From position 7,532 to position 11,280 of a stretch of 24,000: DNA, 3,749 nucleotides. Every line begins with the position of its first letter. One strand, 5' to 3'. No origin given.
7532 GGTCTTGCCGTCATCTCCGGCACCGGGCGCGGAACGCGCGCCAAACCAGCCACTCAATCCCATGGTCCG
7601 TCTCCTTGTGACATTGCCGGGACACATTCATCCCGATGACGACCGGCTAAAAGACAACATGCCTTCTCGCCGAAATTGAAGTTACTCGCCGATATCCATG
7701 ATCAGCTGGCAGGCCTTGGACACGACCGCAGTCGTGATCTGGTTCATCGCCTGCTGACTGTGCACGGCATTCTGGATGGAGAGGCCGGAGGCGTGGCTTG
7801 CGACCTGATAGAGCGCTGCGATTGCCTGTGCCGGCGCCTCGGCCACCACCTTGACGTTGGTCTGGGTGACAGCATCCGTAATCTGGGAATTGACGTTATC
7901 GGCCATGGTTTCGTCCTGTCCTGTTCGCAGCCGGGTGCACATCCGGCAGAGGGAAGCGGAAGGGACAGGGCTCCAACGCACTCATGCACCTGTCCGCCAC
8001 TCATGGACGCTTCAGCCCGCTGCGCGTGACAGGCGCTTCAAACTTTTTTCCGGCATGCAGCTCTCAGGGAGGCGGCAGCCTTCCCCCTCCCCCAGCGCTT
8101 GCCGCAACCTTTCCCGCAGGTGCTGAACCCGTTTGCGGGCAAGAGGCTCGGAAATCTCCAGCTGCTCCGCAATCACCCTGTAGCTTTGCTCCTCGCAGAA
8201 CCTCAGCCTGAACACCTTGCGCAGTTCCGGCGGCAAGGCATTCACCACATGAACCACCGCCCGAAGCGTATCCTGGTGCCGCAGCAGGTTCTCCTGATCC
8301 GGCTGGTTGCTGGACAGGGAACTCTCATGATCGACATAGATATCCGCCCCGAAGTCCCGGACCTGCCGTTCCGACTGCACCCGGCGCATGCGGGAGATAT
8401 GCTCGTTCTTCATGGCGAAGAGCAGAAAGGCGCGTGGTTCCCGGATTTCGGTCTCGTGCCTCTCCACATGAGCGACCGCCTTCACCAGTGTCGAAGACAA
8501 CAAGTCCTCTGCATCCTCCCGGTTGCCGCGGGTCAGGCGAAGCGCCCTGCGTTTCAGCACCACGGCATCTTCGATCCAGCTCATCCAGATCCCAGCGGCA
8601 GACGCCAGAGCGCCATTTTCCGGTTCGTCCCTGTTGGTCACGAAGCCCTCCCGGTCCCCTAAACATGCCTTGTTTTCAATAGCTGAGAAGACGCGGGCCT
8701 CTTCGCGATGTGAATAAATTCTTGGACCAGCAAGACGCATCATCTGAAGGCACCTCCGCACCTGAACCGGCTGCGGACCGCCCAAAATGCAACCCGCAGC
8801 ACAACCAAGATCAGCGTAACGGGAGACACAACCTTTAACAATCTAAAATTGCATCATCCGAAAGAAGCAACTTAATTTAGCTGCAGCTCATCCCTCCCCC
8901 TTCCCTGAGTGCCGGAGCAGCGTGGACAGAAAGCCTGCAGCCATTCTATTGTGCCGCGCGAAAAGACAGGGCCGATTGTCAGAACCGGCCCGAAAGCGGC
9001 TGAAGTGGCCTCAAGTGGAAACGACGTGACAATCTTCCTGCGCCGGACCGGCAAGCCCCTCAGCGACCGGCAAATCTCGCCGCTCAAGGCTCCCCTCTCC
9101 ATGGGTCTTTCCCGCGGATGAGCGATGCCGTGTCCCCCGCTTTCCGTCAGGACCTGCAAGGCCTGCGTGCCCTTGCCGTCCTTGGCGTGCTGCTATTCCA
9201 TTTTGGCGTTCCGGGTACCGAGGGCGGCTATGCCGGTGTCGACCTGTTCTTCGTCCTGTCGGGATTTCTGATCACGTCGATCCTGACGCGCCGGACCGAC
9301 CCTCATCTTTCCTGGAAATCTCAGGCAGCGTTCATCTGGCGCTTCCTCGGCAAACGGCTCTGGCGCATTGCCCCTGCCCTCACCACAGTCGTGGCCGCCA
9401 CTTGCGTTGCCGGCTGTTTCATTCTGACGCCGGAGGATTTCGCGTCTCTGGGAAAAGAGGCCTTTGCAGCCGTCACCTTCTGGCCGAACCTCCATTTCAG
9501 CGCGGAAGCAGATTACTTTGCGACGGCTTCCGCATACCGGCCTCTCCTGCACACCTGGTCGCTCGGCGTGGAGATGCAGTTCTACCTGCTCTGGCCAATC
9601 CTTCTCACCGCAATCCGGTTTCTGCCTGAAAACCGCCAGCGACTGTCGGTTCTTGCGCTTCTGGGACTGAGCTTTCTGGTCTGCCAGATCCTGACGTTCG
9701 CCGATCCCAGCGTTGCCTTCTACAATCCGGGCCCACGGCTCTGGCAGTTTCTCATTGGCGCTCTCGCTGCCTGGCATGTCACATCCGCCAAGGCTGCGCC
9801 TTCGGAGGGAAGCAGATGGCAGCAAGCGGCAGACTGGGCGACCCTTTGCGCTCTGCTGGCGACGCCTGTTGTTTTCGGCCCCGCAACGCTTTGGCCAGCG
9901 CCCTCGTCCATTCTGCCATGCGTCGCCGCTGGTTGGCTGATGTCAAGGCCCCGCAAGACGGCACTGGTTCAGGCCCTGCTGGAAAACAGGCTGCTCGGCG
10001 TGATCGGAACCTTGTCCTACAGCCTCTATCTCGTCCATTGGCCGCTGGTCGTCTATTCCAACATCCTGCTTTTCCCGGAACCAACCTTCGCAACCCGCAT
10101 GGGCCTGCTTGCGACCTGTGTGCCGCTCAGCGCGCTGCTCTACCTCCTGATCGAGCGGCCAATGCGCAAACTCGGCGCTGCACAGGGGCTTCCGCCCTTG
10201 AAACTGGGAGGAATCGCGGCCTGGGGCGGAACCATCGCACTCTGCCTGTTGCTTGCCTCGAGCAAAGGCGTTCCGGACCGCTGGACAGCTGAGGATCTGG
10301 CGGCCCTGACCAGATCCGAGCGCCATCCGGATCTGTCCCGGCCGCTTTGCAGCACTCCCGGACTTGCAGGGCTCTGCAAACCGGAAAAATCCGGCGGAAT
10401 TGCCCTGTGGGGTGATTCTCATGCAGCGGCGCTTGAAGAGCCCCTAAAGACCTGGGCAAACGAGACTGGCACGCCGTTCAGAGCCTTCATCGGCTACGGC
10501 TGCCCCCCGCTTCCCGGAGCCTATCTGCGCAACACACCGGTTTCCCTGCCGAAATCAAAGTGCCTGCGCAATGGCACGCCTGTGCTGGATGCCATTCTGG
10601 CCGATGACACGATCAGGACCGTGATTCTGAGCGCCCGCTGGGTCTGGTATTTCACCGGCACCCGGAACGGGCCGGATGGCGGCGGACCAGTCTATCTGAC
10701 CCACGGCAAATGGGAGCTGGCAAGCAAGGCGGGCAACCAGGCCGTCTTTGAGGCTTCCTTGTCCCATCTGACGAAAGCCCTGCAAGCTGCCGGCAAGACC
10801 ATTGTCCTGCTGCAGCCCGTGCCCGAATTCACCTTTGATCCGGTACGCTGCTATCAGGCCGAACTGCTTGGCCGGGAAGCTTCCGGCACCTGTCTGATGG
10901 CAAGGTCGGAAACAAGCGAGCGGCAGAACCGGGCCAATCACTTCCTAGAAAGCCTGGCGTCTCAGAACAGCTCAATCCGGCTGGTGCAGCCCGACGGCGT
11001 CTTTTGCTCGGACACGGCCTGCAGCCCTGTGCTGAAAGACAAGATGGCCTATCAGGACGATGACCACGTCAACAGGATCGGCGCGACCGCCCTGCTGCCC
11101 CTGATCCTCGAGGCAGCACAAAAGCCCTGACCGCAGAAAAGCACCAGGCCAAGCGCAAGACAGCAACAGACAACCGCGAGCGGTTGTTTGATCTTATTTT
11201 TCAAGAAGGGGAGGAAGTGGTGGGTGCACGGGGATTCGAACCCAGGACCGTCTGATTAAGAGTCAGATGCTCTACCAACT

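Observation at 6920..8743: ECF sigma factor directly upstream of a two-gene R-body (Reb) cassette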

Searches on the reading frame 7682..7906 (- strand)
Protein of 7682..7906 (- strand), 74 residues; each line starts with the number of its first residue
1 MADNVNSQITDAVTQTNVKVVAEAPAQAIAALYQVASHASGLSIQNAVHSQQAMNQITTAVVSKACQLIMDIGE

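Call 3: search_protein_families(library=pfam, proteins=[window:7682-7906:-], max_evalue=0.1)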
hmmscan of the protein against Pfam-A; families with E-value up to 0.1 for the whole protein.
window:7682-7906:- (74 aa): 1 family
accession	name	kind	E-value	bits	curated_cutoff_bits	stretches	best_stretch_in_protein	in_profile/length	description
PF11747.13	RebB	-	1.5e-26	92.7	24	1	9-73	1-65/68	Killing trait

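Call 20: find_homologous_proteins(query=window:7682-7906:-)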
Query window:7682-7906:- (74 aa): 548 proteins with E <= 0.001 among 556 candidates; the best 120 are listed.
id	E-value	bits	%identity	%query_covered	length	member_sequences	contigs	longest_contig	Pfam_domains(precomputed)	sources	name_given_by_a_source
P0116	1.0e-34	134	95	100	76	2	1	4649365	PF11747.14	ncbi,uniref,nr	ncbi:RebB family R body protein [Polymorphum gilvum]|uniref:RebB protein n=1 Tax=Polymorphum gilvum 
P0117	1.1e-33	131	95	100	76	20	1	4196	PF11747.14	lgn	-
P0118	2.6e-33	129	95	100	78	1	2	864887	PF11747.14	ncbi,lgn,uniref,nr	ncbi:RebB family R body protein [Roseibium limicola]|uniref:RebB family R body protein n=1 Tax=Rosei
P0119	5.5e-33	128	89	100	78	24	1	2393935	PF11747.14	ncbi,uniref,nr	ncbi:RebB family R body protein [Labrenzia sp. CE80]|uniref:RebB family R body protein n=1 Tax=Labre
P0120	8.2e-33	128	91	100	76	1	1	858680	PF11747.14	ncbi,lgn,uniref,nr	ncbi:RebB like protein [Roseibium sp. TrichSKD4]|uniref:RebB family R body protein n=1 Tax=Roseibium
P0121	4.0e-32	126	92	100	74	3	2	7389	PF11747.14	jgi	-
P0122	4.4e-31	122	89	99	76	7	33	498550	PF11747.14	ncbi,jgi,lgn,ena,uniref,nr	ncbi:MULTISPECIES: RebB family R body protein [Inquilinus]|jgi:hypothetical protein|uniref:RebB fami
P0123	4.9e-31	122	91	100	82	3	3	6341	PF11747.14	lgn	-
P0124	2.1e-30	120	84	100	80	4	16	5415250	PF11747.14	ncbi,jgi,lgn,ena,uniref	ncbi:RebB family R body protein [Xanthomonas medicagonis]|jgi:hypothetical protein|uniref:RebB famil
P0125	2.1e-30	120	84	100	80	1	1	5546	PF11747.14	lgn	-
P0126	2.6e-30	120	85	100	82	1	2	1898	PF11747.14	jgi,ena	-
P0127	2.8e-30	120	85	96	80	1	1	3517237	PF11747.14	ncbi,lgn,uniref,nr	ncbi:RebB family R body protein [Xanthomonas sp. GPE 39]|uniref:RebB family R body protein n=1 Tax=X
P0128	3.2e-30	120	86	99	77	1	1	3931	PF11747.14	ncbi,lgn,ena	-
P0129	1.5e-28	115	84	100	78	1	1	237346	PF11747.14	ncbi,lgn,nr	ncbi:RebB family R body protein [Luteimonas sp. Y-2-2-4F]|nr:RebB family R body protein [Luteimonas 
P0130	6.4e-28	113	84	100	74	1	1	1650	PF11747.14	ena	-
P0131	6.6e-28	113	80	100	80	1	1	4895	PF11747.14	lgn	-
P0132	8.6e-28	112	81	100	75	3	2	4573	PF11747.14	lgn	-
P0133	9.3e-28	112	84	100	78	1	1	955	PF11747.14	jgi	jgi:hypothetical protein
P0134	1.1e-27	112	84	100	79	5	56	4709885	PF11747.14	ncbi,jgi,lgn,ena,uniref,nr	ncbi:RebB family R body protein [Lysobacter sp. CCNWLW3]|jgi:hypothetical protein|uniref:RebB family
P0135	1.2e-27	112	83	100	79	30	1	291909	PF11747.14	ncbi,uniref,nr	ncbi:RebB family R body protein [Paraburkholderia sp. MMS20-SJTR3]|uniref:RebB family R body protein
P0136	1.3e-27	112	82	100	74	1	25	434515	PF11747.14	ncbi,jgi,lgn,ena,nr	ncbi:MAG: RebB like protein [Lysobacter sp.]|jgi:hypothetical protein|nr:MAG: RebB like protein [Lys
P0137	1.3e-27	112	83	100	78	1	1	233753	PF11747.14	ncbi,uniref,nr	ncbi:RebB family R body protein [Lysobacter silvisoli]|uniref:RebB like protein n=1 Tax=Lysobacter s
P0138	1.6e-27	111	83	100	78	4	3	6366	PF11747.14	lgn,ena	-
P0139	2.6e-27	111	78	100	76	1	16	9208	PF11747.14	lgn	-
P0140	2.9e-27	111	84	100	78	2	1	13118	PF11747.14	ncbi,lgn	-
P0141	3.5e-27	110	83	100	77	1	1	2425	PF11747.14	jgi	jgi:hypothetical protein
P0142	4.6e-27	110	82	96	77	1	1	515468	PF11747.14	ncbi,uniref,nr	ncbi:RebB like protein [Rhodobacteraceae bacterium RKSG542]|uniref:RebB family R body protein n=1 Ta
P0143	5.1e-27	110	84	95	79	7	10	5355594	PF11747.14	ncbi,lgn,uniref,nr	ncbi:RebB family R body protein [Lysobacter firmicutimachus]|uniref:RebB family R body protein n=1 T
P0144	6.3e-27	109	80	100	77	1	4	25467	PF11747.14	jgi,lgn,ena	jgi:hypothetical protein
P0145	6.6e-27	109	80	100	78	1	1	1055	PF11747.14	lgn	-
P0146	6.9e-27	109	85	96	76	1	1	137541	PF11747.14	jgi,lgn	-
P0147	6.9e-27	109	81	100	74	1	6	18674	PF11747.14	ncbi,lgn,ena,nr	ncbi:MAG: RebB family R body protein [Lysobacter sp.]|nr:RebB family R body protein [Lysobacter sp.]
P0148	6.9e-27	109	81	97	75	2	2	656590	PF11747.14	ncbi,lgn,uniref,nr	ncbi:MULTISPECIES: RebB family R body protein [Pseudovibrio]|uniref:RebB family R body protein n=1 T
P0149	8.1e-27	109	82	100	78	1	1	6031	PF11747.14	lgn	-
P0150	1.0e-26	109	80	100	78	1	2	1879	PF11747.14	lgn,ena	-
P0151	1.1e-26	109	82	100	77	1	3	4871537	PF11747.14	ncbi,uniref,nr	ncbi:RebB family R body protein [Xanthomonas theicola]|uniref:RebB like protein n=1 Tax=Xanthomonas 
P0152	1.1e-26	109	79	100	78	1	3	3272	PF11747.14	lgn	-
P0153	1.4e-26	108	80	100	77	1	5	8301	PF11747.14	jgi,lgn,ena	jgi:hypothetical protein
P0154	1.4e-26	108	80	100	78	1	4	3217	PF11747.14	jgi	jgi:hypothetical protein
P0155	1.6e-26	108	82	100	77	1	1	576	PF11747.14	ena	-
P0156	1.8e-26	108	82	100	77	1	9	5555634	PF11747.14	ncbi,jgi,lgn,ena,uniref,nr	ncbi:RebB family R body protein [Xanthomonas sp. CFBP 8703]|jgi:hypothetical protein|uniref:RebB fam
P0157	2.0e-26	108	79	100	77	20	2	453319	PF11747.14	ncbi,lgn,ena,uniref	ncbi:RebB family R body protein [Lysobacter sp. CA199]|uniref:RebB family R body protein n=1 Tax=Lys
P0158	2.6e-26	108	79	95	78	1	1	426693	PF11747.14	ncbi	-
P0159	2.7e-26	107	80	100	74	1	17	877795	PF11747.14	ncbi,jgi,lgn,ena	-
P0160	2.8e-26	107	83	95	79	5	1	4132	PF11747.14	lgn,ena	-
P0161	2.8e-26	107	79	100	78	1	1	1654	PF11747.14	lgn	-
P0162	2.8e-26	107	77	96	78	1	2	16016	PF11747.14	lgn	-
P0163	2.9e-26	107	83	100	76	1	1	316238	PF11747.14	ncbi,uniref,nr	ncbi:RebB family R body protein [Dyella acidiphila]|uniref:RebB family R body protein n=1 Tax=Dyella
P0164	2.9e-26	107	79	100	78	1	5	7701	PF11747.14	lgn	-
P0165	3.0e-26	107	84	95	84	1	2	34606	PF11747.14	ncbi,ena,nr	ncbi:MAG: RebB like protein [Lysobacteraceae bacterium]|nr:MAG: RebB like protein [Xanthomonadaceae 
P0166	3.4e-26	107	83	95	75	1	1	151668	PF11747.14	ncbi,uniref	ncbi:RebB family R body protein [Pseudomonas sp. NPDC089530]|uniref:RebB family R body protein n=1 T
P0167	3.8e-26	107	76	100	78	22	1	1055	PF11747.14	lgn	-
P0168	4.2e-26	107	81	95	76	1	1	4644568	PF11747.14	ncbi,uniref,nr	ncbi:RebB family R body protein [Flexibacterium corallicola]|uniref:RebB family R body protein n=1 T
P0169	4.2e-26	107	82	100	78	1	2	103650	PF11747.14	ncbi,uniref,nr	ncbi:RebB family R body protein [Marilutibacter spongiae]|uniref:RebB family R body protein n=1 Tax=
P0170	4.6e-26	107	80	99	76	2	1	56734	PF11747.14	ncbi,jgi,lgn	-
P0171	5.1e-26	107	82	100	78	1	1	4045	PF11747.14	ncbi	-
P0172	5.4e-26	107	80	100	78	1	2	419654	PF11747.14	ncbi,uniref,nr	ncbi:RebB family R body protein [Marilutibacter aestuarii]|uniref:RebB like protein n=1 Tax=Mariluti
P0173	5.9e-26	106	78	100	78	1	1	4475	PF11747.14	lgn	-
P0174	5.9e-26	106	75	100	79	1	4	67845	PF11747.14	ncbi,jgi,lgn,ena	ncbi:MAG: hypothetical protein RL571_1236 [Pseudomonadota bacterium]|jgi:hypothetical protein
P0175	7.3e-26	106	82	100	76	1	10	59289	PF11747.14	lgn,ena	-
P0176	8.0e-26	106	86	93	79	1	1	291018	PF11747.14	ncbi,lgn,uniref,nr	ncbi:RebB family R body protein [Burkholderia sp. TSV86]|uniref:RebB family R body protein n=1 Tax=B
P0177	8.8e-26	106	80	100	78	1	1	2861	PF11747.14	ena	-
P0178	8.9e-26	106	75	100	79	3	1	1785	PF11747.14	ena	-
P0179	9.8e-26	106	76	100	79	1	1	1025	PF11747.14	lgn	-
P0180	1.2e-25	106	79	100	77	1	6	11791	PF11747.14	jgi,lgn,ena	-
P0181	1.2e-25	105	82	100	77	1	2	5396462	PF11747.14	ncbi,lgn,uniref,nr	ncbi:RebB family R body protein [Dyella acidisoli]|uniref:RebB like protein n=1 Tax=Dyella acidisoli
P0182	1.2e-25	105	78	93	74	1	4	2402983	PF11747.14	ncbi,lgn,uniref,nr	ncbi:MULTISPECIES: RebB family R body protein [Dyella]|uniref:RebB like protein n=2 Tax=Dyella TaxID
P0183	1.4e-25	105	80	100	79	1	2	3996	PF11747.14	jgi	-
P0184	1.4e-25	105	79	100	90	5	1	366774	PF11747.14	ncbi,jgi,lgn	ncbi:MAG: RebB family R body protein [Pseudomonadota bacterium]|jgi:hypothetical protein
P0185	1.5e-25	105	80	100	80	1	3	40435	PF11747.14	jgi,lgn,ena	-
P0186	1.5e-25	105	84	93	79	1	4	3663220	PF11747.14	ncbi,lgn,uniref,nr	ncbi:RebB like protein [Burkholderia singularis]|uniref:RebB like protein n=1 Tax=Burkholderia singu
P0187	1.5e-25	105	81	99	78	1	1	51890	PF11747.14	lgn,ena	-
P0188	1.7e-25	105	76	99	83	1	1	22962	PF11747.14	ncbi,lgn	-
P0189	1.9e-25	105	77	100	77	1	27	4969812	PF11747.14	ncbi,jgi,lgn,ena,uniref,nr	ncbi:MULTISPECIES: RebB family R body protein [Dyella]|jgi:hypothetical protein|uniref:RebB family R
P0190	2.0e-25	105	80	100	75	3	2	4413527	PF11747.14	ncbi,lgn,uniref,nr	ncbi:RebB family R body protein [Paludibacterium yongneupense]|uniref:RebB family R body protein n=1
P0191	2.1e-25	105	76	100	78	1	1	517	PF11747.14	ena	-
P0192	2.4e-25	105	74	100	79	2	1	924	PF11747.14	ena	-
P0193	2.7e-25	104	79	100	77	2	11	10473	PF11747.14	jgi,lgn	jgi:hypothetical protein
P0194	2.8e-25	104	78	100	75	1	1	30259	PF11747.14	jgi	jgi:Killing trait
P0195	2.9e-25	104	84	95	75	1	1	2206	PF11747.14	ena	-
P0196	2.9e-25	104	79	100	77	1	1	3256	PF11747.14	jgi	jgi:hypothetical protein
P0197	2.9e-25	104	84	95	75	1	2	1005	PF11747.14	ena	-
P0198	3.0e-25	104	79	95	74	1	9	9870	PF11747.14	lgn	-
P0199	3.1e-25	104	84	95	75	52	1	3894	PF11747.14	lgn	-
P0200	3.4e-25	104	74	100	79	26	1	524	PF11747.14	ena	-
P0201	3.5e-25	104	75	100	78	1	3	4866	PF11747.14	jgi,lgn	jgi:Killing trait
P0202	3.9e-25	104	83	95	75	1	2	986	PF11747.14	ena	-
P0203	4.3e-25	104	74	100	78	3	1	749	PF11747.14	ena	-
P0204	4.9e-25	104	86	89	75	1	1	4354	PF11747.14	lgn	-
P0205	4.9e-25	104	83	95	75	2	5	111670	PF11747.14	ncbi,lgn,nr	ncbi:RebB family R body protein [Pseudomonas sp. SDO524_S393]|nr:MAG: hypothetical protein GAK32_022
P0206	5.2e-25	103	74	100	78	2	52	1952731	PF11747.14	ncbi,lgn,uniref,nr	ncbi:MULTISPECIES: RebB family R body protein [Burkholderiaceae]|uniref:Killing trait domain-contain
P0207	6.4e-25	103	80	95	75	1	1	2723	PF11747.14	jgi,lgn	-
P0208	6.5e-25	103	76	100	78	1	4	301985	PF11747.14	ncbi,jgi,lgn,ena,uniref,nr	ncbi:RebB family R body protein [Pseudomonas mangiferae]|uniref:RebB like protein n=1 Tax=Pseudomona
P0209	6.6e-25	103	86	89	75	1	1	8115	PF11747.14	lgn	-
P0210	6.7e-25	103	74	100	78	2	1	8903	PF11747.14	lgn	-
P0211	6.9e-25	103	83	95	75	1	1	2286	PF11747.14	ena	-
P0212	7.0e-25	103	75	100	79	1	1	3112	PF11747.14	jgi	jgi:hypothetical protein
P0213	7.7e-25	103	79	95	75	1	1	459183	PF11747.14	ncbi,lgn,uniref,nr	ncbi:RebB family R body protein [Polycladidibacter stylochi]|uniref:RebB family R body protein n=1 T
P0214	7.9e-25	103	79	99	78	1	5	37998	PF11747.14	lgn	-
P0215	8.1e-25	103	76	100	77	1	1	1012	PF11747.14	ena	-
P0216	9.1e-25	103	83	95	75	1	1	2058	PF11747.14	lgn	-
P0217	1.0e-24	103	75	100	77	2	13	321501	PF11747.14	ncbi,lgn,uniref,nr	ncbi:RebB family R body protein [Dyella sedimenti]|uniref:RebB family R body protein n=1 Tax=Dyella 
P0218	1.0e-24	103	72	100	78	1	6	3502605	PF11747.14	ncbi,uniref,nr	ncbi:RebB like protein [Chromobacterium sinusclupearum]|uniref:RebB like protein n=3 Tax=Chromobacte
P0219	1.0e-24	103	76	100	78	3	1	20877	PF11747.14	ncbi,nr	ncbi:MAG: RebB family R body protein [Zoogloeaceae bacterium]|nr:RebB family R body protein [Zoogloe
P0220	1.1e-24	102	83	95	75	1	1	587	PF11747.14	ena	-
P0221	1.2e-24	102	83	95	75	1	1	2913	PF11747.14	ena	-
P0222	1.3e-24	102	79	95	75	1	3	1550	PF11747.14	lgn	-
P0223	1.4e-24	102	77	99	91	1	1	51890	PF11747.14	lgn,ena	-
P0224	1.4e-24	102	80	99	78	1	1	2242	PF11747.14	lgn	-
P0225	1.6e-24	102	81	92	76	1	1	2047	PF11747.14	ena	-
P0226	1.6e-24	102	75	100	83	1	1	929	PF11747.14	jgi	-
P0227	1.8e-24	102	77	99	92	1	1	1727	PF11747.14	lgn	-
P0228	1.9e-24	102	77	99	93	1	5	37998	PF11747.14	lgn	-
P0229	1.9e-24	102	77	99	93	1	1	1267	PF11747.14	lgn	-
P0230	1.9e-24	102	76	100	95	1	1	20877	PF11747.14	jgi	jgi:hypothetical protein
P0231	2.4e-24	101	78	100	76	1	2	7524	PF11747.14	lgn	-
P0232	5.9e-24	100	77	97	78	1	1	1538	PF11747.14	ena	-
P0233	7.5e-24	100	77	95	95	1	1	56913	PF11747.14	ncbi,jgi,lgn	-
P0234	7.6e-24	100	81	95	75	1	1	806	PF11747.14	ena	-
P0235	9.3e-24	100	76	100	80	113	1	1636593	PF11747.14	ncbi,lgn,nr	ncbi:TPA: RebB like protein [Pseudomonas aeruginosa]|nr:RebB like protein [Pseudomonas aeruginosa]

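Call 26: search_solved_structures(query=A3, max_evalue=1)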
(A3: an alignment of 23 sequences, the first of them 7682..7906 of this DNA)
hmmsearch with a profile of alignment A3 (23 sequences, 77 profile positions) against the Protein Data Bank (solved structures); distinct sequences matched with E-value up to 1: 0.

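Call 34: find_encoding_contigs(protein=P0235, flank=8000, max_places=2)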
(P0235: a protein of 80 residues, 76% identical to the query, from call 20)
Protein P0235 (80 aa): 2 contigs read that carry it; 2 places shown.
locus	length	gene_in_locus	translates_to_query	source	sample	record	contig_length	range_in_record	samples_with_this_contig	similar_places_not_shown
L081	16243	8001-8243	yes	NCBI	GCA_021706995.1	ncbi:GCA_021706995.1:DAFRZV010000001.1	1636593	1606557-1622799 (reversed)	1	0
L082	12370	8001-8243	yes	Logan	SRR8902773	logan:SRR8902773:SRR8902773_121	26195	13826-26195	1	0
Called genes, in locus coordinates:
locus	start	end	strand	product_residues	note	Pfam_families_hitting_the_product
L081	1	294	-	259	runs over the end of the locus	PF01061:ABC2_membrane, PF12698:ABC2_membrane_3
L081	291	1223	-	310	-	PF00005:ABC_tran, PF13304:AAA_21 (weak)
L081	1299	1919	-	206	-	PF02798:GST_N, PF13417:GST_N_3, PF13409:GST_N_2, PF00043:GST_C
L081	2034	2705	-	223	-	PF01841:Transglut_core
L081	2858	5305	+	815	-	PF02771:Acyl-CoA_dh_N, PF02770:Acyl-CoA_dh_M, PF00441:Acyl-CoA_dh_1, PF09317:ACDH_C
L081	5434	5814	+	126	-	-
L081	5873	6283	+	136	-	PF28053:PA2817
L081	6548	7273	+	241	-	PF00027:cNMP_binding, PF13545:HTH_Crp_2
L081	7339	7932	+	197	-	PF07638:Sigma70_ECF (weak), PF08281:Sigma70_r4_2, PF04545:Sigma70_r4 (weak)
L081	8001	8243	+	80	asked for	PF11747:RebB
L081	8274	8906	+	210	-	-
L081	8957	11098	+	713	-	-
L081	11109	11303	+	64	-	-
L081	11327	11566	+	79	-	-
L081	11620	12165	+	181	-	-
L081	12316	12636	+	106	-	PF11747:RebB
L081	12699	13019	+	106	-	PF11747:RebB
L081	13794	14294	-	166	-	PF03713:DUF305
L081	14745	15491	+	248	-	-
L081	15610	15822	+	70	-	PF05930:Phage_AlpA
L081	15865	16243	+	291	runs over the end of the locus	PF01656:CbiA, PF02374:ArsA_ATPase (faint), PF07015:VirC1 (faint), PF09140:MipZ (faint), PF10609:ParA, PF13614:AAA_31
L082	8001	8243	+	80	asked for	PF11747:RebB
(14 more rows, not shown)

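Call 40: search_protein_families(library=pfam, proteins=[L081:11620-12165:+, L081:8957-11098:+], max_evalue=0.01)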
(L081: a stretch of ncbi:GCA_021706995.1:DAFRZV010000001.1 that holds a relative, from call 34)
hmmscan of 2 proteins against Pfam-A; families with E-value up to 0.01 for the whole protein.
L081:11620-12165:+ (181 aa): 0 families

L081:8957-11098:+ (713 aa): 0 families

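Call 71: search_protein_families(library=ncbifam, proteins=[window:7682-7906:-], max_evalue=0.01)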
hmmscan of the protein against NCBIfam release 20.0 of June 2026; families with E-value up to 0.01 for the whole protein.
window:7682-7906:- (74 aa): 1 family
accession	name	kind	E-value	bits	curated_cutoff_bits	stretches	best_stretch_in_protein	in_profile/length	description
NF053875.1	DS32_1_antiphage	equivalog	0.0049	16.1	250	1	10-70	54-114/322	phosphoribosyltransferase-like anti-phage protein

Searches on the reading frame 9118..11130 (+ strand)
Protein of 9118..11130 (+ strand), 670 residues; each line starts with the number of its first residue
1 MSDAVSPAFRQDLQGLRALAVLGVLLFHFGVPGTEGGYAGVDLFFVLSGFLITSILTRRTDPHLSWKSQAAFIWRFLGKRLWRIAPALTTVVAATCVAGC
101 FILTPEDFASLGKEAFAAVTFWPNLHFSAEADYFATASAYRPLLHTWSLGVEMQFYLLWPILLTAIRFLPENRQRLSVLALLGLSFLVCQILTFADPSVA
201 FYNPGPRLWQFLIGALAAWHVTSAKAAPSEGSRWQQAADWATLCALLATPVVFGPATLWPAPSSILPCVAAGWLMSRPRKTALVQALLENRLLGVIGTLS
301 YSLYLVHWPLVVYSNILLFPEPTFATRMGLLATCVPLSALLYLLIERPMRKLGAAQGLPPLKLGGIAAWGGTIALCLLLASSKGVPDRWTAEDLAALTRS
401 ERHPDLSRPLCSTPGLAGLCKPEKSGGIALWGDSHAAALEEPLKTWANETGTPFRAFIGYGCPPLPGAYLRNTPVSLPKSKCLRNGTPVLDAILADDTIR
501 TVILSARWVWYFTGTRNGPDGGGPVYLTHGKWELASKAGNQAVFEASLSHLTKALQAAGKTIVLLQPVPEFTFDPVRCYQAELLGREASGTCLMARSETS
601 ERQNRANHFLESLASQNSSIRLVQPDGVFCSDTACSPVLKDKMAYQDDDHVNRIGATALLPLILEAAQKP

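Call 3: search_protein_families(library=pfam, proteins=[window:9118-11130:+], max_evalue=0.1)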
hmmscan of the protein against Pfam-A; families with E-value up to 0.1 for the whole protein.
window:9118-11130:+ (670 aa): 2 families
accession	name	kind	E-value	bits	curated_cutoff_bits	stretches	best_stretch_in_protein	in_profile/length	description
PF19040.6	SGNH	-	1.1e-44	153.5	27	1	418-664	12-247/248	SGNH domain (fused to AT3 domains)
PF01757.29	Acyl_transf_3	-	1.6e-26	93.6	31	1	12-342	3-325/326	Acyltransferase domain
